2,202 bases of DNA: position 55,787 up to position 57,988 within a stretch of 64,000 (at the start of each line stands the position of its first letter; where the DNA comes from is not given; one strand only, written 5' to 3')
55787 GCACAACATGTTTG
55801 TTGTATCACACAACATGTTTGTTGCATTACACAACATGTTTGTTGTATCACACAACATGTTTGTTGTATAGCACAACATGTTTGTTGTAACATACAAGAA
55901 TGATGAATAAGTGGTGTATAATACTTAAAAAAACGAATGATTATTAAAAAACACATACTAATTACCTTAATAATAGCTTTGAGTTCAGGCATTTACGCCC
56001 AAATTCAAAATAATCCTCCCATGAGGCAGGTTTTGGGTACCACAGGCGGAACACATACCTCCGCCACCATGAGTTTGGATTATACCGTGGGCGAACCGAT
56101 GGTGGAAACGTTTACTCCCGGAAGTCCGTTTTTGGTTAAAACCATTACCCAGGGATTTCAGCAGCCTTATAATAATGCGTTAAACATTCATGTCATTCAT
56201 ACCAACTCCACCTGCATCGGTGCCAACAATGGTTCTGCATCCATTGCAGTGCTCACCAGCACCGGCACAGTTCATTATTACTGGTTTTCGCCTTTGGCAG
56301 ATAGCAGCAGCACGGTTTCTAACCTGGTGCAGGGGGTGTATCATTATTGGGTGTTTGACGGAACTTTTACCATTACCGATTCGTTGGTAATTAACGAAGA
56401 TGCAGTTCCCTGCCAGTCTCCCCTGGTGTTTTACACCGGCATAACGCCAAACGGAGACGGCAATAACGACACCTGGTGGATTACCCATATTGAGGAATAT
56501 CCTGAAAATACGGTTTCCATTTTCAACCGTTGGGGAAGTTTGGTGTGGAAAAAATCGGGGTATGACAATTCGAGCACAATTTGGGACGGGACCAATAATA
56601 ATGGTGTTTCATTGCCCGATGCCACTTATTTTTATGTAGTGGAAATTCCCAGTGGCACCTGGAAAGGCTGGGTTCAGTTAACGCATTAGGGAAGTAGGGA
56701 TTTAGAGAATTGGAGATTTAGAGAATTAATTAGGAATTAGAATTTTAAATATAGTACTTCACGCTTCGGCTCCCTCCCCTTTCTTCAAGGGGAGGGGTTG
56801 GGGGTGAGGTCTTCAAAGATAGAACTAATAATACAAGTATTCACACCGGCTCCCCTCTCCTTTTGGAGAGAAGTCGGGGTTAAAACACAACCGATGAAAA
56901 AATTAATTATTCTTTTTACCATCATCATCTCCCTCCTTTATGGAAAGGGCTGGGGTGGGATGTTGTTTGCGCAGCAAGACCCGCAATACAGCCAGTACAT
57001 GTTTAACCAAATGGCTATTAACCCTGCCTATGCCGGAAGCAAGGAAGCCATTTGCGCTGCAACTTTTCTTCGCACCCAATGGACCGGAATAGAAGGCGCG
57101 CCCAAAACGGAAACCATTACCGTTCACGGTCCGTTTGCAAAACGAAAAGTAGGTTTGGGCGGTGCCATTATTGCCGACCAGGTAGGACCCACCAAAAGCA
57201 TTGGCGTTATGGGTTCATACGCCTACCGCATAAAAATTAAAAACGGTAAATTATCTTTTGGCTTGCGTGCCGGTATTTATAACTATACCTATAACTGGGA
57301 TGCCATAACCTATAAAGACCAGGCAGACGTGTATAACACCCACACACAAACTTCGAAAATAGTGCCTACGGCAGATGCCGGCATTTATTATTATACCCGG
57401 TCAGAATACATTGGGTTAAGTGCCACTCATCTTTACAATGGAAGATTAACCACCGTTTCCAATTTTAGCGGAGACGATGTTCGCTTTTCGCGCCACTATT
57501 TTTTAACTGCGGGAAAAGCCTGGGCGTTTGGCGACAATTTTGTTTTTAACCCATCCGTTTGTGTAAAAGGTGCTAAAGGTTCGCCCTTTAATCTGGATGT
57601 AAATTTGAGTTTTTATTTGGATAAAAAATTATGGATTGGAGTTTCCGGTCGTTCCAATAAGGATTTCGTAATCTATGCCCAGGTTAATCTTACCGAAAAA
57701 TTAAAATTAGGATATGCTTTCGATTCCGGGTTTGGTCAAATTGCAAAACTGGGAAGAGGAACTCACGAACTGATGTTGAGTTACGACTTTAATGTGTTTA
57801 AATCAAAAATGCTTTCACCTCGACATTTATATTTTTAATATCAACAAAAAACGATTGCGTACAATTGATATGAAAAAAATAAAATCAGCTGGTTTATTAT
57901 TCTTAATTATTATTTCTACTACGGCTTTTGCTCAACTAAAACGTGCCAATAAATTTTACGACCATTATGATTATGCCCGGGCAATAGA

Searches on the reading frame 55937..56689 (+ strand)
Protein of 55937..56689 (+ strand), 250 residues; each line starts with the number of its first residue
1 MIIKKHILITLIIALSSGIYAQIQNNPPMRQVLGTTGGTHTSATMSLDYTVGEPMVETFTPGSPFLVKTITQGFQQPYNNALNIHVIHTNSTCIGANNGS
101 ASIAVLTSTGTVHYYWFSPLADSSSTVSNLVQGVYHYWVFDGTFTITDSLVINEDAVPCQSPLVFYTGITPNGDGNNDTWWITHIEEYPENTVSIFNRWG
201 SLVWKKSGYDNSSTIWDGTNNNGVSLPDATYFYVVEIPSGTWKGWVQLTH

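Call 5: search_protein_families(library=pfam, proteins=[window:55937-56689:+])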
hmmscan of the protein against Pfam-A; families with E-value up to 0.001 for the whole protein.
window:55937-56689:+ (250 aa): 1 family
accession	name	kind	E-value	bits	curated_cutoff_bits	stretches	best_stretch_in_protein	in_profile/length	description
PF13585.12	CHU_C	-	2.4e-25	88.9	27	1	165-248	3-86/86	CHU_C Type IX secretion signal domain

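Call 6: find_encoding_contigs(protein=window:55937-56689:+, flank=10000, max_places=10)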
Protein window:55937-56689:+ (250 aa): 1 contig read that carries it; 1 place shown.
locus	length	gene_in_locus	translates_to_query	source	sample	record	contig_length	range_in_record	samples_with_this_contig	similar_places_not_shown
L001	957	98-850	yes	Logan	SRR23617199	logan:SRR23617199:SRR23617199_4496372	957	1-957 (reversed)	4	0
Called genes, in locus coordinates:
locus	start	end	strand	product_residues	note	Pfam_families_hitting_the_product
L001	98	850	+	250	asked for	PF13585:CHU_C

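Call 14: find_homologous_proteins(query=window:55937-56689:+)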
Query window:55937-56689:+ (250 aa): 812 proteins with E <= 0.001 among 1330 candidates; the best 120 are listed.
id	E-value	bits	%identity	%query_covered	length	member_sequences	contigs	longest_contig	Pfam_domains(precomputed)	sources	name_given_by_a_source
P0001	1.3e-158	544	100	95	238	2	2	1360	PF13585.13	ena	-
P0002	1.4e-123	429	78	94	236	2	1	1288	PF13585.13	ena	-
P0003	8.1e-119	414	71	99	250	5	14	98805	PF13585.13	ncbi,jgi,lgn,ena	-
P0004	7.5e-116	404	72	100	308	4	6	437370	PF13585.13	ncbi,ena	-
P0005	1.0e-106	374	68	100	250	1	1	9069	PF13585.13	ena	-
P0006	8.0e-100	352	64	100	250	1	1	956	PF13585.13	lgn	-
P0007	1.5e-86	308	58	99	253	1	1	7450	PF13585.13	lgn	-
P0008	1.7e-85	305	56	100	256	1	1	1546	PF13585.13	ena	-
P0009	1.8e-85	305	57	100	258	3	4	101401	PF13585.13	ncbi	ncbi:MAG: gliding motility-associated C-terminal domain-containing protein [Bacteroidia bacterium]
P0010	2.3e-85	304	57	100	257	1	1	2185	PF13585.13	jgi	jgi:gliding motility-associated-like protein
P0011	3.7e-85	303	56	98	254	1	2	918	PF13585.13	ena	-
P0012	3.8e-84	300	56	100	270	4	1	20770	PF13585.13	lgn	-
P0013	1.0e-83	299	57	99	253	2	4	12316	PF13573.13,PF13585.13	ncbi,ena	-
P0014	4.0e-81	290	54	100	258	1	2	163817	PF13585.13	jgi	jgi:gliding motility-associated-like protein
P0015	3.1e-78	281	55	92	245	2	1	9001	PF13585.13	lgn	-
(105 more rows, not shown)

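Call 15: find_encoding_contigs(protein=P0003, flank=10000, max_places=6)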
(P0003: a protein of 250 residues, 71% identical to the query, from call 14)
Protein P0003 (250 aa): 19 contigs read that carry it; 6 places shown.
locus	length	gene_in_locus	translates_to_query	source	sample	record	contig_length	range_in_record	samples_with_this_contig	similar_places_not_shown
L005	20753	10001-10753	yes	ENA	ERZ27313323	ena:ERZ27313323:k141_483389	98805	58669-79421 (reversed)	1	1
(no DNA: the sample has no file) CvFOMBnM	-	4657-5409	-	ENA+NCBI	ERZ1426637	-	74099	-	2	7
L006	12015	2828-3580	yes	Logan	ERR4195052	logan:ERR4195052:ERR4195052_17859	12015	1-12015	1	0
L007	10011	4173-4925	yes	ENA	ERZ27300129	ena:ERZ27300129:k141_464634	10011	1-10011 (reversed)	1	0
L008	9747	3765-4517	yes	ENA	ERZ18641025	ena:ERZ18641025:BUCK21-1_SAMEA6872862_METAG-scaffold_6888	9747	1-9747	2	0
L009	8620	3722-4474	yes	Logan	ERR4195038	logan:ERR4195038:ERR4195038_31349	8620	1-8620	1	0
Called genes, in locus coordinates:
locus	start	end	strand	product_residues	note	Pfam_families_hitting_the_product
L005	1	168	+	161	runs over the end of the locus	PF13689:DUF4154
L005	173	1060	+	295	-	PF14559:TPR_19 (faint), PF21033:RMD1-3 (weak)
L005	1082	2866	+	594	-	PF00672:HAMP (weak), PF07228:SpoIIE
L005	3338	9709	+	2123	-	-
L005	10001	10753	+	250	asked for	PF13585:CHU_C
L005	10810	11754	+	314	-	PF11751:PorP_SprF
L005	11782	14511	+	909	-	PF07719:TPR_2 (faint), PF07676:PD40 (faint), PF22904:NOMO1-like_2nd (faint), PF23193:NOMO_3rd (faint), PF11974:bMG3 (faint), PF17210:SdrD_B (faint), PF13620:CarboxypepD_reg (weak), PF00691:OmpA, +3 more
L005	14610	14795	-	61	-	-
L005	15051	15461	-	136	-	PF11680:DUF3276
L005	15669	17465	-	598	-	PF00664:ABC_membrane, PF02463:SMC_N (weak), PF20720:nSTAND3 (faint), PF00005:ABC_tran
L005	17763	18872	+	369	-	PF02812:ELFV_dehydrog_N, PF00208:ELFV_dehydrog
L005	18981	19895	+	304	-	PF01029:NusB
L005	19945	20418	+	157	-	PF22544:HYDIN_VesB_CFA65-like_Ig, PF07610:DUF1573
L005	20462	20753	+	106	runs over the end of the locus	PF02699:YajC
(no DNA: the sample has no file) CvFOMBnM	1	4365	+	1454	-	?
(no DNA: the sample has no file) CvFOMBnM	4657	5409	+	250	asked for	PF13585:CHU_C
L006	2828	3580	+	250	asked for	PF13585:CHU_C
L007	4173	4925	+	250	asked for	PF13585:CHU_C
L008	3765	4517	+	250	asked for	PF13585:CHU_C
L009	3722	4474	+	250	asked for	PF13585:CHU_C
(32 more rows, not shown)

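Call 16: find_encoding_contigs(protein=P0004, flank=10000, max_places=6)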
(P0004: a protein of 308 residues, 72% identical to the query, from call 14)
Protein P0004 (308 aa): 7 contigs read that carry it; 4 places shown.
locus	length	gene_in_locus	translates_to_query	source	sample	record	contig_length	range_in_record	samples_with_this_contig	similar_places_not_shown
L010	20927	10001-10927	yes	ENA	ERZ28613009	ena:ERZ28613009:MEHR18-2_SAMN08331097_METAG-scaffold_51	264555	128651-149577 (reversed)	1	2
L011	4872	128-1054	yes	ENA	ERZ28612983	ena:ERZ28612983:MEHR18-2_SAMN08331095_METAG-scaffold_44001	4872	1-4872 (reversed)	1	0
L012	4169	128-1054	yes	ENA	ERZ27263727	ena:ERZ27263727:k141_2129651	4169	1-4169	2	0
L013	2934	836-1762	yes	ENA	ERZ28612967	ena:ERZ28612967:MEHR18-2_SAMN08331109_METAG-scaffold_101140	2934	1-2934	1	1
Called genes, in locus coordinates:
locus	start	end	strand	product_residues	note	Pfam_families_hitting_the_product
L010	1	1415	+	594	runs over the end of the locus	PF00672:HAMP (faint), PF07228:SpoIIE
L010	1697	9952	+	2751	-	-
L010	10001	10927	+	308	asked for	PF13585:CHU_C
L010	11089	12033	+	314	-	PF11751:PorP_SprF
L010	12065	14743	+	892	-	PF07676:PD40 (faint), PF23193:NOMO_3rd (faint), PF07210:DUF1416 (faint), PF01060:TTR-52 (faint), PF11974:bMG3 (faint), PF13620:CarboxypepD_reg (faint), PF17210:SdrD_B (faint), PF00691:OmpA, +3 more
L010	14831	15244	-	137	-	PF11680:DUF3276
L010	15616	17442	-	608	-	PF00664:ABC_membrane, PF20720:nSTAND3 (faint), PF00005:ABC_tran, PF02463:SMC_N (weak)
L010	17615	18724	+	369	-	PF02812:ELFV_dehydrog_N, PF00208:ELFV_dehydrog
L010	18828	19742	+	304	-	PF01029:NusB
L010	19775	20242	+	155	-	PF07610:DUF1573, PF22544:HYDIN_VesB_CFA65-like_Ig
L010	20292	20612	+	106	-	PF02699:YajC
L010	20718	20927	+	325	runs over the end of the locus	PF07949:YbbR (weak)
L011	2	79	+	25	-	?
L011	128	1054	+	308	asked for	PF13585:CHU_C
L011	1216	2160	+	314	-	PF11751:PorP_SprF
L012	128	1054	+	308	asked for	PF13585:CHU_C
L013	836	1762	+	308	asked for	PF13585:CHU_C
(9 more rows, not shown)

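Call 17: find_encoding_contigs(protein=P0001, flank=3000, max_places=6)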
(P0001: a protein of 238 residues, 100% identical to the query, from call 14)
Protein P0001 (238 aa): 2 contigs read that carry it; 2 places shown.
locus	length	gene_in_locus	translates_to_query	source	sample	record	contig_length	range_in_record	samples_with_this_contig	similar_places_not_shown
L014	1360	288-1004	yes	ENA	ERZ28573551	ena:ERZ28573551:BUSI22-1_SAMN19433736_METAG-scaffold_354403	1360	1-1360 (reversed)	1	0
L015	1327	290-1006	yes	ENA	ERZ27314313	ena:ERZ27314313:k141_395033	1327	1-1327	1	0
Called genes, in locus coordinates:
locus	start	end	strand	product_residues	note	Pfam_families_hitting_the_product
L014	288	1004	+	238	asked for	PF13585:CHU_C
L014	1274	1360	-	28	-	?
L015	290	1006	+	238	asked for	PF13585:CHU_C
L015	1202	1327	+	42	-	?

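Call 24: find_related_loci(query=A1, collection=metagenome_contigs, flank=4000)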
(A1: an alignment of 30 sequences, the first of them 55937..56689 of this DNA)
Query A1 (250 aa) in metagenome_contigs; peptide patterns used: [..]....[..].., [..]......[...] (x = any residue, [..] = any of these).
600 stretches matched a pattern (row limit reached: there are more); 252 encode a relative of the query (tblastn E <= 1e-3); the best 80 are kept; 80 distinct loci.
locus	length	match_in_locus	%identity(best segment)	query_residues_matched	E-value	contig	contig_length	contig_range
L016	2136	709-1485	53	1-250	9e-88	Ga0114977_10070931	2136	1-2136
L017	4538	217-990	49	1-250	6e-73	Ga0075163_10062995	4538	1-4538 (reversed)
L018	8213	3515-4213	52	18-250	2e-68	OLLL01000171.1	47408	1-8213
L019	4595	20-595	56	63-250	3e-66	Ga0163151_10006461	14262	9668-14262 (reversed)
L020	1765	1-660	50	32-250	2e-68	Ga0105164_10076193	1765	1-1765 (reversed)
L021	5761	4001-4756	45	5-250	3e-62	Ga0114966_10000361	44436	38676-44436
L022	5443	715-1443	43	8-250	2e-51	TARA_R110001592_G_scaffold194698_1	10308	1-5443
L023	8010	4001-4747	39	5-250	4e-49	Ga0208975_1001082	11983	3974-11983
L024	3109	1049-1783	38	3-250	1e-44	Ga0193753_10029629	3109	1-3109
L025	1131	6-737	37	4-250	4e-46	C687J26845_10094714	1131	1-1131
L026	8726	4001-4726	38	2-250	9e-43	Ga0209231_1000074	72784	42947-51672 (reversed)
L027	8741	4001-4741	39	1-250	8e-43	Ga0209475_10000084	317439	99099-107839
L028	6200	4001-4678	36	21-250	4e-41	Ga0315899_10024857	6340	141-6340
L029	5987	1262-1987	35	5-249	2e-37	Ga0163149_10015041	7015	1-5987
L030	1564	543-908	51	129-250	1e-37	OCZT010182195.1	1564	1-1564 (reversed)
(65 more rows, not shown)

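Call 26: find_encoding_contigs(protein=P0005, flank=10000, max_places=4)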
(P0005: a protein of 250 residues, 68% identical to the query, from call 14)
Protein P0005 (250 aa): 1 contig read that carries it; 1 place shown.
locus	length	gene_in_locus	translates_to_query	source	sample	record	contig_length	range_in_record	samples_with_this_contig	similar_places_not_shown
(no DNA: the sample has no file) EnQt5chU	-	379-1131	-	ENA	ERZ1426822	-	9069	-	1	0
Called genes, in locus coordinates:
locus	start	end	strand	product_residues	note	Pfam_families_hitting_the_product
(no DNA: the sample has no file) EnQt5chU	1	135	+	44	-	?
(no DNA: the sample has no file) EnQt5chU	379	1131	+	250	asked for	PF13585:CHU_C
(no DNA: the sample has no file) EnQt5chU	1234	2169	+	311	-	PF11751:PorP_SprF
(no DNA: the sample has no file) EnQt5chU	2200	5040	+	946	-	PF07719:TPR_2 (faint), PF07676:PD40 (faint), PF07210:DUF1416 (faint), PF23193:NOMO_3rd (faint), PF11974:bMG3 (faint), PF13620:CarboxypepD_reg (faint), PF17210:SdrD_B (faint), PF00691:OmpA, +3 more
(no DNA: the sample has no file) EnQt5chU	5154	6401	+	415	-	PF00070:Pyr_redox (faint), PF00890:FAD_binding_2 (weak), PF01266:DAO (faint), PF01494:FAD_binding_3, PF04820:Trp_halogenase, PF07992:Pyr_redox_2, PF12831:FAD_oxidored, PF04820:Trp_halogenase, +3 more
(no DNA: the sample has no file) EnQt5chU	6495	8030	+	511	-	PF01593:Amino_oxidase, PF13450:NAD_binding_8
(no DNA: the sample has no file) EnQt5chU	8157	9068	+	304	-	?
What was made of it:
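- Tried and rejected: P0005 (68%) had no DNA available; its gene table shows a 243-bp spacer (call 26).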

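Call 27: find_encoding_contigs(protein=P0002, flank=3000, max_places=4)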
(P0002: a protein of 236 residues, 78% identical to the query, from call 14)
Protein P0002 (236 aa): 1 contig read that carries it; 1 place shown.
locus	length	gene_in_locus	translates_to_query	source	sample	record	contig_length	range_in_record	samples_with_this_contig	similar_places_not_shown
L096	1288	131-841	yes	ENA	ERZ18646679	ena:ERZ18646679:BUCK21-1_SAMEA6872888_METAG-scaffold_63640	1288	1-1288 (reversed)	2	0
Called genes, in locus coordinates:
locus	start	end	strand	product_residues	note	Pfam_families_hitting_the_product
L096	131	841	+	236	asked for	PF13585:CHU_C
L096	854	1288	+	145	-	?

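Call 28: find_encoding_contigs(protein=P0007, flank=8000, max_places=4)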
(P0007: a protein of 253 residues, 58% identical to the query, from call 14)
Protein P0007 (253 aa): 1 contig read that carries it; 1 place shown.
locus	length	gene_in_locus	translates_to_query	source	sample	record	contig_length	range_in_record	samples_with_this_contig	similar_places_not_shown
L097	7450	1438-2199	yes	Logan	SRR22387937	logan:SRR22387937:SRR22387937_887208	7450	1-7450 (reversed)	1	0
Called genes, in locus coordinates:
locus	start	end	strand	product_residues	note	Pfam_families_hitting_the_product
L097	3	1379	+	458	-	?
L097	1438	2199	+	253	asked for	PF13585:CHU_C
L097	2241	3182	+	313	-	PF11751:PorP_SprF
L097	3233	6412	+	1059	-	PF07719:TPR_2 (faint), PF07676:PD40 (faint), PF23193:NOMO_3rd (faint), PF11974:bMG3 (faint), PF13620:CarboxypepD_reg (faint), PF13715:CarbopepD_reg_2 (faint), PF20598:DUF6795 (faint), PF00691:OmpA, +6 more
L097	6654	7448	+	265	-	?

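Call 37: list_cluster_members(proteins=[P0003, P0004, P0001, P0009])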
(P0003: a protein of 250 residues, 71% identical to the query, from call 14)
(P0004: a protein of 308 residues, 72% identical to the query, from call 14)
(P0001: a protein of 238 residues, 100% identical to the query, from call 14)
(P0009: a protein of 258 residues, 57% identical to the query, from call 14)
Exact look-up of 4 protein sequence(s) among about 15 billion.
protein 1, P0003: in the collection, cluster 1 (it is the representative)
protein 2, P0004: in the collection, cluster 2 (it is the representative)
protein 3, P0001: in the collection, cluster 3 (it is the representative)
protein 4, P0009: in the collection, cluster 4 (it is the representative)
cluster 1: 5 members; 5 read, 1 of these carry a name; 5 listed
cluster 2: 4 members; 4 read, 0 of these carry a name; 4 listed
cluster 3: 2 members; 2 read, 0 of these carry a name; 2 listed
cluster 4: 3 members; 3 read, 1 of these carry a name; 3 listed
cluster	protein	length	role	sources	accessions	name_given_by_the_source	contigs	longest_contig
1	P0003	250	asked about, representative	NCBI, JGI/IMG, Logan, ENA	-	-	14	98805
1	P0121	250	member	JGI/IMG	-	gliding motility-associated-like protein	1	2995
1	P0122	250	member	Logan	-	-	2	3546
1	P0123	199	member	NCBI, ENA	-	-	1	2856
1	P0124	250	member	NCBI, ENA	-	-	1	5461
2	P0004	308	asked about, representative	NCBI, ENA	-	-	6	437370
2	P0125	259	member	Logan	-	-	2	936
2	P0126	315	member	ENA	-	-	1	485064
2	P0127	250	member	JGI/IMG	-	-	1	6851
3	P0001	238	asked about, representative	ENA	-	-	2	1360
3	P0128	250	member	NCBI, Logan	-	-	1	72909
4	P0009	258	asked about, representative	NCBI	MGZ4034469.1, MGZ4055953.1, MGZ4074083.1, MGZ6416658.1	MAG: gliding motility-associated C-terminal domain-containing protein [Bacteroidia ...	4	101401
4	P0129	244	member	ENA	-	-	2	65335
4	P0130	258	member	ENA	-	-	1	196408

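Call 38: find_encoding_contigs(protein=P0128, flank=10000, max_places=4)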
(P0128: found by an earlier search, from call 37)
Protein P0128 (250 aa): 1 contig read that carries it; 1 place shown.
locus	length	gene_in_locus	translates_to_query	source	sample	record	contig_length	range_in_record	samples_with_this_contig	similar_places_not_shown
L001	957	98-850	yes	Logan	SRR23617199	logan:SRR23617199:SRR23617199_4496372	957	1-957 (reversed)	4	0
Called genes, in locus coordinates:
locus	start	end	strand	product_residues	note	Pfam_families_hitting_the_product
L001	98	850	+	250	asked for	PF13585:CHU_C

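Call 39: find_encoding_contigs(protein=P0126, flank=10000, max_places=4)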
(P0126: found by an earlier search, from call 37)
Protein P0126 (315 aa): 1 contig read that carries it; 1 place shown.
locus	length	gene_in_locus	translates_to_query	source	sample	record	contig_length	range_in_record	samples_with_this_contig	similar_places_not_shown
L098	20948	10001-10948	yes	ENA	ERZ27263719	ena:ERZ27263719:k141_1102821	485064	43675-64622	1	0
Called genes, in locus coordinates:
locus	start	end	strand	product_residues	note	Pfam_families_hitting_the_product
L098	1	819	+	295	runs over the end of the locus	PF13431:TPR_17 (faint)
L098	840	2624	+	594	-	PF00672:HAMP (faint), PF07228:SpoIIE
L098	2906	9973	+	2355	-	-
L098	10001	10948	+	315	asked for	PF13585:CHU_C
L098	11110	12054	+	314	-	PF11751:PorP_SprF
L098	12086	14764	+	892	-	PF07676:PD40 (faint), PF23193:NOMO_3rd (faint), PF07210:DUF1416 (faint), PF01060:TTR-52 (faint), PF11974:bMG3 (faint), PF13620:CarboxypepD_reg (faint), PF17210:SdrD_B (faint), PF00691:OmpA, +3 more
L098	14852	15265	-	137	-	PF11680:DUF3276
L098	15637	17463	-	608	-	PF00664:ABC_membrane, PF20720:nSTAND3 (faint), PF00005:ABC_tran, PF02463:SMC_N (weak)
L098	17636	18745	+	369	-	PF02812:ELFV_dehydrog_N, PF00208:ELFV_dehydrog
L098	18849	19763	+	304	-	PF01029:NusB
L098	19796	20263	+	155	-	PF07610:DUF1573, PF22544:HYDIN_VesB_CFA65-like_Ig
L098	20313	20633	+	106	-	PF02699:YajC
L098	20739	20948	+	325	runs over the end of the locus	PF07949:YbbR (weak)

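Call 59: search_protein_families(library=pfam, proteins=[L005:8507-9709:+, L010:8750-9952:+], max_evalue=0.01)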
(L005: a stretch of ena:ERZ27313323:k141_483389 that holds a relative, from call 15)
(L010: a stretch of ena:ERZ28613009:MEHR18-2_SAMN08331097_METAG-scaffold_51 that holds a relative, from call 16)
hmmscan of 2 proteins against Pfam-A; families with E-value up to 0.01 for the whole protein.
L005:8507-9709:+ (400 aa): 0 families

L010:8750-9952:+ (400 aa): 1 family
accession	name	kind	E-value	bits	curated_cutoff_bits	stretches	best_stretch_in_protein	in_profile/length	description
PF13884.11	Peptidase_S74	-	1.1e-11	45.3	22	1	274-338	1-58/58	Chaperone of endosialidase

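Call 62: find_encoding_contigs(protein=P0006, flank=3000, max_places=4)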
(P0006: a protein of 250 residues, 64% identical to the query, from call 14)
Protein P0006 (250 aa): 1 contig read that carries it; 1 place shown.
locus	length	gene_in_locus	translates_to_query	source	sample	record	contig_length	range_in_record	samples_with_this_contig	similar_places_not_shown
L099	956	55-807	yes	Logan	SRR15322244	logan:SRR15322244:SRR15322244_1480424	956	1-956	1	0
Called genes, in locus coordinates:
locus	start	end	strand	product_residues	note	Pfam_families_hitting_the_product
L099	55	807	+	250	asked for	PF13585:CHU_C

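Call 83: search_protein_families(library=ncbifam, proteins=[window:55937-56689:+])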
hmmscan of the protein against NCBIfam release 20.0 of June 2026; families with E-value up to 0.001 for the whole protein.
window:55937-56689:+ (250 aa): 2 families
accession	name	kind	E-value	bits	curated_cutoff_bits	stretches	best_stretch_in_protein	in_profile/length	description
TIGR04131.1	Bac_Flav_CTERM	domain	3.9e-16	59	35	1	169-248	7-83/85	T9SS type B sorting domain-containing protein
TIGR04183.1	Por_Secre_tail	domain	6e-06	26.2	23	0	95-152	15-71/72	T9SS type A sorting domain-containing protein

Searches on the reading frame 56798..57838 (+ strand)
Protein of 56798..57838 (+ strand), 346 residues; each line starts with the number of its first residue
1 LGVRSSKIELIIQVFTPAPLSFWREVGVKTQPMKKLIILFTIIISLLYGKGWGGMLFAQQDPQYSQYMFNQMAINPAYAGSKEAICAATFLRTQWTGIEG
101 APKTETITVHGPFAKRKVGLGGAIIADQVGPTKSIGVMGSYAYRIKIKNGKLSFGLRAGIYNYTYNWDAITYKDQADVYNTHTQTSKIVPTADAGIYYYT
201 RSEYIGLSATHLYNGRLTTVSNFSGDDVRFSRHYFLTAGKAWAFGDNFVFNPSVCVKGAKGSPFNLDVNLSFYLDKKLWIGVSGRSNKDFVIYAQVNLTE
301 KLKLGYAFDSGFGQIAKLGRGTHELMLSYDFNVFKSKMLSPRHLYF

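Call 5: search_protein_families(library=pfam, proteins=[window:56798-57838:+])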
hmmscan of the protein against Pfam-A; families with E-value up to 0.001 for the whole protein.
window:56798-57838:+ (346 aa): 1 family
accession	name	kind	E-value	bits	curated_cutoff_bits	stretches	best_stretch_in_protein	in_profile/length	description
PF11751.14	PorP_SprF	-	3e-70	237.3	22.3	1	57-329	2-273/273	Type IX secretion system membrane protein PorP/SprF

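Call 9: find_encoding_contigs(protein=window:56798-57838:+, flank=10000, max_places=10)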
Protein window:56798-57838:+ (346 aa): no gene with exactly this product is on record in the collection.

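Call 83: search_protein_families(library=ncbifam, proteins=[window:56798-57838:+])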
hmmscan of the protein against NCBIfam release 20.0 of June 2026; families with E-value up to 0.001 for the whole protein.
window:56798-57838:+ (346 aa): 1 family
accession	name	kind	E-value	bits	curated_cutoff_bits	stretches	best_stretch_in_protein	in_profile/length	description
TIGR03519.1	T9SS_PorP_fam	subfamily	7e-80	268.6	90.55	1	33-331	1-292/292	PorP/SprF family type IX secretion system membrane protein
